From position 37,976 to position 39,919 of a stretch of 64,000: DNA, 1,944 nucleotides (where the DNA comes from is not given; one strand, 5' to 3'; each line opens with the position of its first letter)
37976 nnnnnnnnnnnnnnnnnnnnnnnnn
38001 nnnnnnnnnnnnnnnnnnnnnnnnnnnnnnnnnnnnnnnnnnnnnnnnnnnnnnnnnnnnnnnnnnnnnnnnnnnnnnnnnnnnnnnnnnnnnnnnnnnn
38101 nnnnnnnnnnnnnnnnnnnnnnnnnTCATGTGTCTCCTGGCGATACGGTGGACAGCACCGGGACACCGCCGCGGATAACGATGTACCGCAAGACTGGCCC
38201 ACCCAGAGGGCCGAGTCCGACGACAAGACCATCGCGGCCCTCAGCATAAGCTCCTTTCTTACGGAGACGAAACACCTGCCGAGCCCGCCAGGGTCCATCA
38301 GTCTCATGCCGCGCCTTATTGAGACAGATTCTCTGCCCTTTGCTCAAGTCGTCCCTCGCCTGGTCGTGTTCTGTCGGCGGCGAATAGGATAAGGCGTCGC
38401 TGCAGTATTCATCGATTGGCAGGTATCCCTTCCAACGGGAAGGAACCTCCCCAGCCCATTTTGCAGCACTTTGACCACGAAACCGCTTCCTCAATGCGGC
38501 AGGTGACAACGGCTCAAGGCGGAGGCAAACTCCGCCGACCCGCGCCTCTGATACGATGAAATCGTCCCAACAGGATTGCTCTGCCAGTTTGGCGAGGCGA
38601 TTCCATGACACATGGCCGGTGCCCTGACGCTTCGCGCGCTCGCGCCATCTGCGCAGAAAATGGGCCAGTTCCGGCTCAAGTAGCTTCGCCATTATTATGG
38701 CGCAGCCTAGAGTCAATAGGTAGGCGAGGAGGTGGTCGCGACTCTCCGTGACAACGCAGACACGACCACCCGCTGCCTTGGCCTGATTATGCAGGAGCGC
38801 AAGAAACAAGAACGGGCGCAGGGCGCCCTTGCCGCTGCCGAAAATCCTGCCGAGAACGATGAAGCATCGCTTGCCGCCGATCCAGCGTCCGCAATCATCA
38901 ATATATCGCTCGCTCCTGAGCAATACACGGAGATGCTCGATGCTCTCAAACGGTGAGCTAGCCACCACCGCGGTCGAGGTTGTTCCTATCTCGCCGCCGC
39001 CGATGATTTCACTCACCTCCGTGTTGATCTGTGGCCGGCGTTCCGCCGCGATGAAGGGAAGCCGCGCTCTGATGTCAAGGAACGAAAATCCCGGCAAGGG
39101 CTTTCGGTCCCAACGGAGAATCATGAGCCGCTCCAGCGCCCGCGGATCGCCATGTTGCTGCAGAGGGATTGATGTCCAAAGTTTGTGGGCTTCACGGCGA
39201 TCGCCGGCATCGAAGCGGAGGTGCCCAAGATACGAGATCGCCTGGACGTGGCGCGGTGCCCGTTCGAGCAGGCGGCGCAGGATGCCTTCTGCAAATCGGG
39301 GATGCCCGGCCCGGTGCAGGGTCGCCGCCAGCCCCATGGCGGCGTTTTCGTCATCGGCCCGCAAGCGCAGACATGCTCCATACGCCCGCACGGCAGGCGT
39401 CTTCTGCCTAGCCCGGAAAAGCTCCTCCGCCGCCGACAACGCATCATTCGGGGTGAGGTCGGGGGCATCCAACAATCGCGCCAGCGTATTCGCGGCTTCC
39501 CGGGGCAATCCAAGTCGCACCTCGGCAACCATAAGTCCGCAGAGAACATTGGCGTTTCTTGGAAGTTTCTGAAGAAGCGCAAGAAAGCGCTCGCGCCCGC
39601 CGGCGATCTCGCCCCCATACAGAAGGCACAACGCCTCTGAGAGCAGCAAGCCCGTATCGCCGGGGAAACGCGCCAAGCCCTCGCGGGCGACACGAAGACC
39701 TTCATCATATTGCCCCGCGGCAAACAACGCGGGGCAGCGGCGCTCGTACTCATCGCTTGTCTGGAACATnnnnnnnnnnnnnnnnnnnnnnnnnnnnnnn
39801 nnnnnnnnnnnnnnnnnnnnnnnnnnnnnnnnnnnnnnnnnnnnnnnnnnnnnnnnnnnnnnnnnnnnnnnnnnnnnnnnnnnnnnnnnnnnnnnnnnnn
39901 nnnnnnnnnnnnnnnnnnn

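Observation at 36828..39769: Two translationally coupled TPR-plus-unknown-domain proteins next to an R-M pair: candidate undescribed defence or regulatory module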

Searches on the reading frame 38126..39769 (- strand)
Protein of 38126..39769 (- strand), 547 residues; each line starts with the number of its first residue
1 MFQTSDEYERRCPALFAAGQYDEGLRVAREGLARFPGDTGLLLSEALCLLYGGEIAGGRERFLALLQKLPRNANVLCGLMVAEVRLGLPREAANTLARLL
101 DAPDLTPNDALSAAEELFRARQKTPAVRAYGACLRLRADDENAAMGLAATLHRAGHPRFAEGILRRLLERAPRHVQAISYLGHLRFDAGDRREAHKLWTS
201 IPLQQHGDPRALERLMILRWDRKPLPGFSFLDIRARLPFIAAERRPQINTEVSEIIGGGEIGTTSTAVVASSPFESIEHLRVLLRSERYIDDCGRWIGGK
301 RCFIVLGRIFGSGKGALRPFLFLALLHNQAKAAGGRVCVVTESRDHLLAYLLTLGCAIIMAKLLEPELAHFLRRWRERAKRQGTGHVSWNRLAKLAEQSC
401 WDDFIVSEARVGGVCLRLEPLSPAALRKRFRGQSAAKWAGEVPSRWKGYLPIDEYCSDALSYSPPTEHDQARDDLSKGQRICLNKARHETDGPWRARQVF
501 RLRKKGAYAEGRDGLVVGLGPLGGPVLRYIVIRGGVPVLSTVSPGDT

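Call 7: search_protein_families(library=pfam, proteins=[window:38126-39769:-], max_evalue=1)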
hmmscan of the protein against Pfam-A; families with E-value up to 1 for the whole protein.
window:38126-39769:- (547 aa): 9 families
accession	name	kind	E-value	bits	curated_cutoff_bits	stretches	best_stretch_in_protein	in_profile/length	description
PF14559.12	TPR_19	-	3.6e-10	40.5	25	4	154-211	4-61/68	Tetratricopeptide repeat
PF23914.1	TPR_CcmH_CycH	-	2.2e-07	31.3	42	1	121-201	64-147/158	Cytochrome c-type biogenesis protein H TPR domain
PF13428.12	TPR_14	-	8.1e-06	26.5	23.5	1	14-43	10-39/44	Tetratricopeptide repeat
PF13432.12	TPR_16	-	0.018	16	32.7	1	14-72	6-64/65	Tetratricopeptide repeat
PF07719.23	TPR_2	-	0.12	13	27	0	14-38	10-34/34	Tetratricopeptide repeat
PF11800.13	RP-C_C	-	0.14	12.9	32.6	1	140-173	54-87/102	Replication protein C C-terminal region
PF12710.13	HAD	-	0.16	12.8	27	1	317-397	86-161/189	haloacid dehalogenase-like hydrolase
PF12895.13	ANAPC3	-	0.35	11.6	27.2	0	92-164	8-79/82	Anaphase-promoting complex, cyclosome, subunit 3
PF13424.12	TPR_12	-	0.91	10.2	30.1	0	143-194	5-64/77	Tetratricopeptide repeat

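Call 8: search_protein_families(library=padloc, proteins=[window:38126-39769:-], max_evalue=1)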
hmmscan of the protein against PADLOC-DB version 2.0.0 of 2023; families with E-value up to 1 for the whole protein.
window:38126-39769:- (547 aa): 0 families

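Call 9: search_protein_families(library=ncbifam, proteins=[window:38126-39769:-], max_evalue=1)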
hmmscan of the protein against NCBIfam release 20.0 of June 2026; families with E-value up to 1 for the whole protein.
window:38126-39769:- (547 aa): 7 families
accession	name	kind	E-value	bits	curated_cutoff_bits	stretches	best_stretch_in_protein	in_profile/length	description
NF033920.0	C39_PA2778_fam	equivalog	3.2e-06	26.8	150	1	105-197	154-246/255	PA2778 family cysteine peptidase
TIGR02917.1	PEP_TPR_lipo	equivalog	4.1e-06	25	312.2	1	18-213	444-639/899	XrtA/PEP-CTERM system TPR-repeat protein PrsT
NF052415.1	T3SS_chap_SctY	equivalog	0.00019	21.9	70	2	63-109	30-76/106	type III secretion apparatus assembly chaperone SctY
TIGR03939.1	PGA_TPR_OMP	equivalog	0.0032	15.7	366.65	1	64-200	44-179/800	poly-beta-1,6 N-acetyl-D-glucosamine export porin PgaA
NF008520.0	PRK11447.1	equivalog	0.049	11.4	858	1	106-219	602-715/1157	cellulose synthase complex outer membrane protein BcsC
TIGR02552.1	LcrH_SycD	equivalog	0.16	11.7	104.8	0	51-142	30-121/136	SycD/LcrH family type III secretion system chaperone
NF007468.0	PRK10049.1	equivalog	0.19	9.8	1043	1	107-191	100-184/817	poly-beta-1,6 N-acetyl-D-glucosamine export porin PgaA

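Call 19: find_homologous_proteins(query=window:38129-39769:-)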
Query window:38129-39769:- (547 aa): 1 proteins with E <= 0.001 among 8000 candidates.
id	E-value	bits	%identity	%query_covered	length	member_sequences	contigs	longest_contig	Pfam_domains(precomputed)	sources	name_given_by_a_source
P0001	0.0e+0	1244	100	100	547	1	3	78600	PF14559.13,PF23914.2,PF13428.13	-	-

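Call 24: find_encoding_contigs(protein=P0001, flank=10000)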
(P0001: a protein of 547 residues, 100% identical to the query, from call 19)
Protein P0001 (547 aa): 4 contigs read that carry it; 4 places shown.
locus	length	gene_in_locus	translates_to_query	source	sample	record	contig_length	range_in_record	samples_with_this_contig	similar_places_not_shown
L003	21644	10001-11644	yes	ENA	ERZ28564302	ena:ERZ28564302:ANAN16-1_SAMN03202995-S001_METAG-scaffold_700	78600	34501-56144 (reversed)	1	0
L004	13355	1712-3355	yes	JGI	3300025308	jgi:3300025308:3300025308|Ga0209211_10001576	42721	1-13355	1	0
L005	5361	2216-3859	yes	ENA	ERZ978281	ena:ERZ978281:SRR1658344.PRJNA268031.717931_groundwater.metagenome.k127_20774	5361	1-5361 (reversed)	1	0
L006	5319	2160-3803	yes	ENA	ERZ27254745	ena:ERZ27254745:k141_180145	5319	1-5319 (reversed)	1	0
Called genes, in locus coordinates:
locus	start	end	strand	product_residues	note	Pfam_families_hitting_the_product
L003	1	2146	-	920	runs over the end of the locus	PF00330:Aconitase, PF00694:Aconitase_C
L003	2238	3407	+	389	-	PF19293:CdaA_N, PF02457:DAC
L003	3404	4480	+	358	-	PF01368:DHH, PF02272:DHHA1 (weak)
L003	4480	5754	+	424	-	PF01595:CNNM, PF00571:CBS (weak), PF02080:TrkA_C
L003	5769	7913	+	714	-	PF11897:DUF3417, PF00343:Phosphorylase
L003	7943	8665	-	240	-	-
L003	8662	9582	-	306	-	PF02086:MethyltransfD12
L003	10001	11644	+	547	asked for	PF13428:TPR_14 (faint), PF14559:TPR_19 (faint), PF23914:TPR_CcmH_CycH (weak)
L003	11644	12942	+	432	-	PF00515:TPR_1 (faint), PF07719:TPR_2 (faint), PF13181:TPR_8 (faint), PF13424:TPR_12 (faint), PF13428:TPR_14 (faint), PF14559:TPR_19 (weak), PF13432:TPR_16 (weak), PF13414:TPR_11 (weak), +7 more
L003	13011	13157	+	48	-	-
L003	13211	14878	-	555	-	PF00072:Response_reg, PF00437:T2SSE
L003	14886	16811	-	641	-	PF03169:OPT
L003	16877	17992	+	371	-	PF00005:ABC_tran, PF13304:AAA_21 (faint), PF08402:TOBE_2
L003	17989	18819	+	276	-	PF00528:BPD_transp_1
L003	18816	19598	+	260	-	PF00528:BPD_transp_1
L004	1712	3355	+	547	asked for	PF13428:TPR_14 (faint), PF14559:TPR_19 (faint), PF23914:TPR_CcmH_CycH (weak)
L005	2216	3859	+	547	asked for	PF13428:TPR_14 (faint), PF14559:TPR_19 (faint), PF23914:TPR_CcmH_CycH (weak)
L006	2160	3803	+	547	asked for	PF13428:TPR_14 (faint), PF14559:TPR_19 (faint), PF23914:TPR_CcmH_CycH (weak)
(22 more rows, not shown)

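Call 61: predict_structure(alignment_id=A2)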
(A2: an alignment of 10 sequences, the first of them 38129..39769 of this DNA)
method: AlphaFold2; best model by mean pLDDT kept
length: 547 residues; sequences in the alignment: 10
mean_pLDDT: 58.4   pTM: 0.43
mean pLDDT of the five models: 58.4, 56.9, 55.7, 53.9, 52.9
residues with pLDDT >= 90: 94; 70-90: 110; 50-70: 85; < 50: 258
segments of 3 or more residues with pLDDT < 50: 1-15, 220-265, 353-373, 382-547
pLDDT, mean of each block of 10 residues (from residue 1): 38 53 87 91 91 90 95 96 93 97 93 88 90 88 86 88 93 85 86 79 60 55 46 41 31 29 46 58 71 75 63 55 66 67 52 43 40 49 44 37 33 26 35 35 31 32 31 31 29 26 27 28 32 38 34
secondary structure, 60 per line:
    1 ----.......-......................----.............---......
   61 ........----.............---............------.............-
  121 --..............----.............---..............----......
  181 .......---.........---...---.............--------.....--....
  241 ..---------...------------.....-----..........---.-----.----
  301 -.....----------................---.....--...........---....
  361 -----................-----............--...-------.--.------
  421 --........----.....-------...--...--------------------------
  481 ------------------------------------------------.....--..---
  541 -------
elements in order: H5-11 H13-34 H39-51 H55-68 H73-85 H89-100 H107-119 H123-136 H141-153 H157-170 H175-187 H191-199 H209-221 H230-234 H237-242 E267-271 H277-286 E302-306 H317-332 E336-340 H343-353 H357-360 H366-381 H387-398 H423-430 H435-439 E529-533

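Call 93: fold_search(model_id=the predicted structure, library=pdb)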
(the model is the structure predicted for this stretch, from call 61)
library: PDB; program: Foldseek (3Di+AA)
matches with E <= 10: 1451; with E <= 0.001: 242
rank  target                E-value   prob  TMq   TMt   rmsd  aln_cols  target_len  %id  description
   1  8dti_A                1.2e-07  1.00  0.30  0.27  16.9       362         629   12  Cryo-EM structure of Arabidopsis SPY in complex with GDP-fucose (released 2023-03-08)
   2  8chy                  3.8e-07  1.00  0.32  0.60   6.7       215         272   19  Crystal structure of an 8-repeat consensus TPR superhelix with Zinc. (released 2024-02-21)
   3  8dtg_B                4.3e-07  1.00  0.29  0.23  17.0       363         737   13  Cryo-EM structure of Arabidopsis SPY alternative conformation 1 (released 2023-03-08)
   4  9qhc_B                6.6e-07  1.00  0.33  0.60   9.2       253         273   16  Crystal structure of 8-repeat CTPR protein with eliminated coordination sites (released 2025-10-22)
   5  8dth_A                7.5e-07  1.00  0.30  0.23  16.8       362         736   13  Cryo-EM structure of Arabidopsis SPY alternative conformation 2 (released 2023-03-08)
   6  7y4i_B                8.9e-07  1.00  0.30  0.21  16.7       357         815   13  Crystal structure of SPINDLY in complex with GDP (released 2022-12-07)
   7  7y4i_A                1.0e-06  1.00  0.30  0.21  15.7       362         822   13  Crystal structure of SPINDLY in complex with GDP (released 2022-12-07)
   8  8dth_B                1.0e-06  1.00  0.30  0.24  17.6       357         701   12  Cryo-EM structure of Arabidopsis SPY alternative conformation 2 (released 2023-03-08)
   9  9qhb                  1.1e-06  1.00  0.33  0.59   9.3       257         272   18  Crystal structure of 16-repeat CTPR protein with eliminated coordination sites (released 2025-10-22)
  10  9qhc_A                1.3e-06  1.00  0.32  0.58   9.4       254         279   16  Crystal structure of 8-repeat CTPR protein with eliminated coordination sites (released 2025-10-22)
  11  6eou                  1.8e-06  1.00  0.24  0.33  12.0       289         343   18  O-GlcNAc transferase TPR domain with the intellectual disability associated mutation L254F (released 2018-05-09)
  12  8dtf_A                2.1e-06  1.00  0.29  0.21  17.4       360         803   13  Cryo-EM structure of the full length Arabidopsis SPY with complete TPRs (released 2023-03-08)
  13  8dtg_A                2.3e-06  1.00  0.30  0.22  16.9       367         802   12  Cryo-EM structure of Arabidopsis SPY alternative conformation 1 (released 2023-03-08)
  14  7yea_A                2.5e-06  1.00  0.28  0.16  21.7       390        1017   14  Human O-GlcNAc transferase Dimer (released 2023-07-12)
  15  1w3b_A                3.5e-06  1.00  0.30  0.39  10.3       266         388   15  The superhelical TPR domain of O-linked GlcNAc transferase reveals structural similarities to importin alpha. (released 2004-09-09)
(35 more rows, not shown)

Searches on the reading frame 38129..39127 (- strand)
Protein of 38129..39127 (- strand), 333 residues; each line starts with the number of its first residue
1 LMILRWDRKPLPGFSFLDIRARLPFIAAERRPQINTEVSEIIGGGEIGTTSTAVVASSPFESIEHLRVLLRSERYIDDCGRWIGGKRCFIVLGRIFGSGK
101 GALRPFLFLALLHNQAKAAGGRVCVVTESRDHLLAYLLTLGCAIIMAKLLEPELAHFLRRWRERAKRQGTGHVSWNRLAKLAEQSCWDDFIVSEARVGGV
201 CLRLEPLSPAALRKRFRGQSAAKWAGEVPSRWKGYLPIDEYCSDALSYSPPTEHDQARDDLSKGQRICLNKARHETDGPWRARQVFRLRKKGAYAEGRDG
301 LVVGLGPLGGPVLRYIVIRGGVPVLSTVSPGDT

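Call 34: search_solved_structures(query=window:38129-39127:-, max_evalue=10)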
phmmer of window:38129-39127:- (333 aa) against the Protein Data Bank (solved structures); distinct sequences matched with E-value up to 10: 4.
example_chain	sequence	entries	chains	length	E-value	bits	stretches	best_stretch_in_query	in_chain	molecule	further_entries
2z72_A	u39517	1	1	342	0.00028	23.3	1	33-130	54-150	Protein-tyrosine-phosphatase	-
1v73_A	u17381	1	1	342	0.00029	23.3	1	33-130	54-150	psychrophilic phosphatase I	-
2zbm_A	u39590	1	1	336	0.00073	22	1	33-130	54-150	Protein-tyrosine-phosphatase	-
7qys_A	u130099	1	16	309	0.33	13.2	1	47-143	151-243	Probable alpha-L-glutamate ligase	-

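Call 36: search_solved_structures(query=window:38129-39127:-, max_evalue=0.01, show_alignments=2)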
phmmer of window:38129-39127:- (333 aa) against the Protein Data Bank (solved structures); distinct sequences matched with E-value up to 0.01: 3.
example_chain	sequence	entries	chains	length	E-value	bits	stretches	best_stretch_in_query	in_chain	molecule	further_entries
2z72_A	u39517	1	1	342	0.00028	23.3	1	33-130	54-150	Protein-tyrosine-phosphatase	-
1v73_A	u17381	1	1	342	0.00029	23.3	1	33-130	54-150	psychrophilic phosphatase I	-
2zbm_A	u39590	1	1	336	0.00073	22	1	33-130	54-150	Protein-tyrosine-phosphatase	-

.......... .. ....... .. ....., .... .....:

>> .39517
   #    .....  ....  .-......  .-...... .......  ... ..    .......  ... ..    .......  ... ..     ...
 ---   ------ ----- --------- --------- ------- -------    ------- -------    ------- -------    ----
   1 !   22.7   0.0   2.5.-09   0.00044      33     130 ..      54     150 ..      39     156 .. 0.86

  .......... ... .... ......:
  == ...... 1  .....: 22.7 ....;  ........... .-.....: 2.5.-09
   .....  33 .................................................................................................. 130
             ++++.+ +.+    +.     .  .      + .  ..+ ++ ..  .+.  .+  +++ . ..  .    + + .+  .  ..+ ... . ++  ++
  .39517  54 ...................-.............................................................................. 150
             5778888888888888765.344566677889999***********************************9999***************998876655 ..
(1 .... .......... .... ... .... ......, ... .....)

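Call 37: search_protein_representatives(protein=window:38129-39127:-)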
Query: 333 residues. Proteins with E-value up to 0.001 (for the whole library): 11; up to 1e-10: 1; up to 1e-30: 1. The best 11 are listed.
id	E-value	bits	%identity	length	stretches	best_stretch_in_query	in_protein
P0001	1.2e-224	761.1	100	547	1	1-333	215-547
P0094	4.5e-09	52.3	37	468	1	48-144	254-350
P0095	1.3e-04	37.6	30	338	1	38-241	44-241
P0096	1.7e-04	37.3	44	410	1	63-130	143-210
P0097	1.7e-04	37.2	31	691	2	67-130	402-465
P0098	2.3e-04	36.8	39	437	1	62-131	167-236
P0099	2.9e-04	36.5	35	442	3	65-130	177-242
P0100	3.1e-04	36.4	29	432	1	54-210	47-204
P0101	5.4e-04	35.6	30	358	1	51-136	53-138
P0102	7.4e-04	35.1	38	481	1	55-130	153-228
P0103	7.9e-04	35.0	37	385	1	54-134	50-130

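Call 39: search_protein_families(library=pfam, proteins=[P0094, P0095, P0096, P0097, P0098, P0099, P0100, P0101, P0102, P0103], max_evalue=0.01)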
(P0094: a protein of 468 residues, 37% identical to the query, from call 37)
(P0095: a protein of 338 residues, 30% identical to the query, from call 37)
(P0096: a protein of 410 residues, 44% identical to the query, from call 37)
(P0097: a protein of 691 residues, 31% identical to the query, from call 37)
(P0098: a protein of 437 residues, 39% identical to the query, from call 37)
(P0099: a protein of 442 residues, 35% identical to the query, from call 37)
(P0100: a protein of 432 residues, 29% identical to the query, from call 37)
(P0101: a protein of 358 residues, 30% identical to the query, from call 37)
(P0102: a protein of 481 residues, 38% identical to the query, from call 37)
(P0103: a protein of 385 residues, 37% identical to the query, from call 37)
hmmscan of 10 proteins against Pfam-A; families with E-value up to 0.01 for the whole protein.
P0094 (468 aa): 2 families
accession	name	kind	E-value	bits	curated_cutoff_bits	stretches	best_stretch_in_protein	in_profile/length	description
PF13428.12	TPR_14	-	2.2e-05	25.1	23.5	0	36-76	3-43/44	Tetratricopeptide repeat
PF14559.12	TPR_19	-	0.00078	20.2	25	0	134-172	26-64/68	Tetratricopeptide repeat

P0095 (338 aa): 0 families

P0096 (410 aa): 1 family
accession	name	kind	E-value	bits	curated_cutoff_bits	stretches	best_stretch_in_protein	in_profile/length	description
PF00149.33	Metallophos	-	4.6e-10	40.7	21.5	1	134-271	4-117/191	Calcineurin-like phosphoesterase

P0097 (691 aa): 2 families
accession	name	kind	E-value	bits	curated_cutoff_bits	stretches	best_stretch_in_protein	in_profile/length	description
PF00149.33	Metallophos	-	2.8e-31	109.9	21.5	2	387-601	2-190/191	Calcineurin-like phosphoesterase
PF22703.2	Cdc6_lid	-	0.0048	17.2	27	0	50-85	15-51/68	Cdc6 AAA+ ATPase-type lid domain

P0098 (437 aa): 1 family
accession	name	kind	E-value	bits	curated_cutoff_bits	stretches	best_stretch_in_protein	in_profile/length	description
PF00149.33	Metallophos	-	1.1e-12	49.3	21.5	1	158-386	3-190/191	Calcineurin-like phosphoesterase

P0099 (442 aa): 1 family
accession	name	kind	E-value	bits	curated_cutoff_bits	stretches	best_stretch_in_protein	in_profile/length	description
PF00149.33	Metallophos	-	6.9e-10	40.1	21.5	1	165-392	3-188/191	Calcineurin-like phosphoesterase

P0100 (432 aa): 1 family
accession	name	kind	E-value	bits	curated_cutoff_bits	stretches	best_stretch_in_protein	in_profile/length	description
PF00149.33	Metallophos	-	9.4e-13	49.5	21.5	1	46-159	2-72/191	Calcineurin-like phosphoesterase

P0101 (358 aa): 1 family
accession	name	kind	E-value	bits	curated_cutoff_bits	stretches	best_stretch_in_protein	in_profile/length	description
PF00149.33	Metallophos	-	8.7e-09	36.5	21.5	1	54-226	2-136/191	Calcineurin-like phosphoesterase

P0102 (481 aa): 1 family
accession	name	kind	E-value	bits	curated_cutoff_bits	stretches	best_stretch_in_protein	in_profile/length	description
PF00149.33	Metallophos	-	5.8e-09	37.1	21.5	1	152-288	4-116/191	Calcineurin-like phosphoesterase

P0103 (385 aa): 0 families

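Call 40: find_encoding_contigs(protein=P0094, flank=10000)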
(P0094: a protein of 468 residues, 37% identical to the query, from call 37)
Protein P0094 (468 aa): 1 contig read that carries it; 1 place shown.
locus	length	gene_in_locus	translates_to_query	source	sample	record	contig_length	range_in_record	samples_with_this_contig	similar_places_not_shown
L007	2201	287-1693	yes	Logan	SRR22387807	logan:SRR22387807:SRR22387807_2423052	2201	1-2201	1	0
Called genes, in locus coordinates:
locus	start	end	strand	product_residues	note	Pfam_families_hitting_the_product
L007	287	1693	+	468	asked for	-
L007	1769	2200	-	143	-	?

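Call 66: find_related_loci(query=A3, collection=viral_contigs, flank=10000)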
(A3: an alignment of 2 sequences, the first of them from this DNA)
Query A3 (303 aa) in viral_contigs; peptide patterns used: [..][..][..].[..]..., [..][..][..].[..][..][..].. (x = any residue, [..] = any of these).
23 stretches matched a pattern, but none encodes a relative of the query by tblastn (E <= 1e-3).

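Call 67: search_protein_families(library=padloc, proteins=[P0094], max_evalue=0.1)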
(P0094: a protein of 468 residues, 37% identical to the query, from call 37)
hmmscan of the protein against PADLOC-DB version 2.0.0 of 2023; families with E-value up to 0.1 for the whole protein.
P0094 (468 aa): 0 families

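Call 79: search_solved_structures(query=A3, max_evalue=1)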
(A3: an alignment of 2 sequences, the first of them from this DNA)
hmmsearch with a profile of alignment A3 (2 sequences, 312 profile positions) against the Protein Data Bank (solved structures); distinct sequences matched with E-value up to 1: 3.
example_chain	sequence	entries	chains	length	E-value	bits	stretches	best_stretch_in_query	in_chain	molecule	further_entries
2z72_A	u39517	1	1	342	1.3e-05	27.6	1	13-109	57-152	Protein-tyrosine-phosphatase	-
1v73_A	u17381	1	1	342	1.3e-05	27.6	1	13-109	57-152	psychrophilic phosphatase I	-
2zbm_A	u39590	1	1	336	4.1e-05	26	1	13-109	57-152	Protein-tyrosine-phosphatase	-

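Call 80: search_protein_families(library=phrogs, proteins=[window:38129-39127:-], max_evalue=0.01)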
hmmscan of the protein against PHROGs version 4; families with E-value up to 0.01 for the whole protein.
window:38129-39127:- (333 aa): 0 families
